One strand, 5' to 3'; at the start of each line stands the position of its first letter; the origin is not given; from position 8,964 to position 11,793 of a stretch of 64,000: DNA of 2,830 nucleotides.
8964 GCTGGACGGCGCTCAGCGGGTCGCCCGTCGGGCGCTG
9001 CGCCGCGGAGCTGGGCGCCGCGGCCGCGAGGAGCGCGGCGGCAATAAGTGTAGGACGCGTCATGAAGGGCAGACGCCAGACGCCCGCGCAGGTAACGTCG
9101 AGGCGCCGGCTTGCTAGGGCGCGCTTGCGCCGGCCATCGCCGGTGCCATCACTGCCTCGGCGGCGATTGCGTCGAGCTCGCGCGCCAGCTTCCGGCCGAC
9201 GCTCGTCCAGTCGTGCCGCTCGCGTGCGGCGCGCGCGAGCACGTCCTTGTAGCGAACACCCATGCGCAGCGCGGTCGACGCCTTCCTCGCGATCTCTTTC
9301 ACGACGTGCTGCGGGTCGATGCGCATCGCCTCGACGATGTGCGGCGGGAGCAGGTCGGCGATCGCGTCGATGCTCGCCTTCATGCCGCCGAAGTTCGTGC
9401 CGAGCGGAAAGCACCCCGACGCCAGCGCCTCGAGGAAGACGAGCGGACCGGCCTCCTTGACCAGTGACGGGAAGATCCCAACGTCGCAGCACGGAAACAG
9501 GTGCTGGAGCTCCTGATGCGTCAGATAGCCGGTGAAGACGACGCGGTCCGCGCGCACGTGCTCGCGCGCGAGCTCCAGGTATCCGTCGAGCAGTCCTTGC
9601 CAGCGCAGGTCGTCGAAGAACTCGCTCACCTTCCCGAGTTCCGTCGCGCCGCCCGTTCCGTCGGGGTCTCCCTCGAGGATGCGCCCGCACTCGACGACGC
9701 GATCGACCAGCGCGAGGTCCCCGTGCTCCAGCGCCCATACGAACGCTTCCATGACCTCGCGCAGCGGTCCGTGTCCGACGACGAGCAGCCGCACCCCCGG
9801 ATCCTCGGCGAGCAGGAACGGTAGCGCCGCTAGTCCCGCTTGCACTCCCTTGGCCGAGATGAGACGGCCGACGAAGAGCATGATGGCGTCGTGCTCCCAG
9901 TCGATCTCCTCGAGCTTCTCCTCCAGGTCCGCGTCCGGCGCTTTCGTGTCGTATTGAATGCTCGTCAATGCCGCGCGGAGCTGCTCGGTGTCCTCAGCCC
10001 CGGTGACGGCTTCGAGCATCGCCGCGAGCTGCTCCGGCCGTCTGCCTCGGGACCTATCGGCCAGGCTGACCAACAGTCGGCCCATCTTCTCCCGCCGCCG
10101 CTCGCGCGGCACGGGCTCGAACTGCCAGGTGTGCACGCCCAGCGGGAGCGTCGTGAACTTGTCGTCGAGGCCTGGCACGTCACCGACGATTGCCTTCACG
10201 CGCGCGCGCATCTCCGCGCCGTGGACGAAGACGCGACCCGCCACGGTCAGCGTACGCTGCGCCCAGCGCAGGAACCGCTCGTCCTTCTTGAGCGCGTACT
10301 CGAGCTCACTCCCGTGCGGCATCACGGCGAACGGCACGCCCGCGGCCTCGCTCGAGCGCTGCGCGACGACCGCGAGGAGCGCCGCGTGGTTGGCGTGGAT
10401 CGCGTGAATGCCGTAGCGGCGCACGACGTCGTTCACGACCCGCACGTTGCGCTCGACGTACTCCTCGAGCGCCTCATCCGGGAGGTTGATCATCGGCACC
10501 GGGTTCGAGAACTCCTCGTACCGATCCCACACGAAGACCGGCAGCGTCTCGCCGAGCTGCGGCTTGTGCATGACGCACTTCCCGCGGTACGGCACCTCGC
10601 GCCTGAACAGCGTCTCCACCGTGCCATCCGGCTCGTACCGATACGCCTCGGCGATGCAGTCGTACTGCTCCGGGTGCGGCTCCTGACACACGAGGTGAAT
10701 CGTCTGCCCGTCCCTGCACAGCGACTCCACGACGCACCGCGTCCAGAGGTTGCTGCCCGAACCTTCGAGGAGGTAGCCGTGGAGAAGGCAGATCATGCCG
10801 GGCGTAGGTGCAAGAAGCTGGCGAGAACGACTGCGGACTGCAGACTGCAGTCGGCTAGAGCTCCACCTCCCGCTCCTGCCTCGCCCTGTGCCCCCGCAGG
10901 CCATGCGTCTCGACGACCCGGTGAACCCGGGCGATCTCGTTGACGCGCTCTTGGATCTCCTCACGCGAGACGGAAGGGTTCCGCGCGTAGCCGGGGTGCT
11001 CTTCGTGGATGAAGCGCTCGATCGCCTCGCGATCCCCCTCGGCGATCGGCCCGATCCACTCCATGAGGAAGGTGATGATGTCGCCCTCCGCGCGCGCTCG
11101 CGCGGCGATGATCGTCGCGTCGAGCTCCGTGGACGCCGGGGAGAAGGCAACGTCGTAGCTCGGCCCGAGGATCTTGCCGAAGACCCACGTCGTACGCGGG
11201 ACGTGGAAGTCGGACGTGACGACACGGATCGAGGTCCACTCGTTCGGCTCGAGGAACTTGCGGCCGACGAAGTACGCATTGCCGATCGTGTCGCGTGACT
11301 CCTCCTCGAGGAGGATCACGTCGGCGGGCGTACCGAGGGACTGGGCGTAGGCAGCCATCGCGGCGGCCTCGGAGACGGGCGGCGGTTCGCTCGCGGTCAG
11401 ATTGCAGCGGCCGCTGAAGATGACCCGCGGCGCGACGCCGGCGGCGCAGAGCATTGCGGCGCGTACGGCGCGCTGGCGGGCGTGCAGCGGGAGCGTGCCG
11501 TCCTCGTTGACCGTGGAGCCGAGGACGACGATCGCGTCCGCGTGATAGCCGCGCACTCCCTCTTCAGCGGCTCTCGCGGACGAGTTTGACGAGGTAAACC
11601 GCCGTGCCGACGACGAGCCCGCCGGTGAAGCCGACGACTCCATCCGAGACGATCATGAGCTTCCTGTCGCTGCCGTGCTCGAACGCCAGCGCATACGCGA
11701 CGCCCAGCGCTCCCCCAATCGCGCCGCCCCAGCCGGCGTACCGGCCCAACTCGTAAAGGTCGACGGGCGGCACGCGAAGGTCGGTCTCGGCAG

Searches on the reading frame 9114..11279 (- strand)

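Call 16: search_protein_families(library=pfam, proteins=[window:9114-11279:-], max_evalue=0.01)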
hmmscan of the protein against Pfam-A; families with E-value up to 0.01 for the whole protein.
window:9114-11279:- (721 aa): 4 families
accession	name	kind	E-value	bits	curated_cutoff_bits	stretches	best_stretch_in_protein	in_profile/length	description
PF00534.26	Glycos_transf_1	-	1.1e-15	58.1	26.4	2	569-636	64-130/172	Glycosyl transferases group 1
PF13692.12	Glyco_trans_1_4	-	2.1e-15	57.7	27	2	575-638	56-116/142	Glycosyl transferases group 1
PF13439.12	Glyco_transf_4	-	8.7e-07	29.6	28.5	1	261-384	43-168/170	Glycosyltransferase Family 4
PF13579.12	Glyco_trans_4_4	-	1.5e-05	25.8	29.7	1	183-365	10-146/158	Glycosyl transferase 4-like domain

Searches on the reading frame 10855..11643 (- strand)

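Call 16: search_protein_families(library=pfam, proteins=[window:10855-11643:-], max_evalue=0.01)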
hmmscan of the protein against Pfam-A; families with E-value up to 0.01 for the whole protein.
window:10855-11643:- (262 aa): 1 family
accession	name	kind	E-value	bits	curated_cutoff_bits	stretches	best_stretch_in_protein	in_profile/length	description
PF02698.23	DUF218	-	2.9e-25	89.2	27.6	1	36-198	1-133/133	DUF218 domain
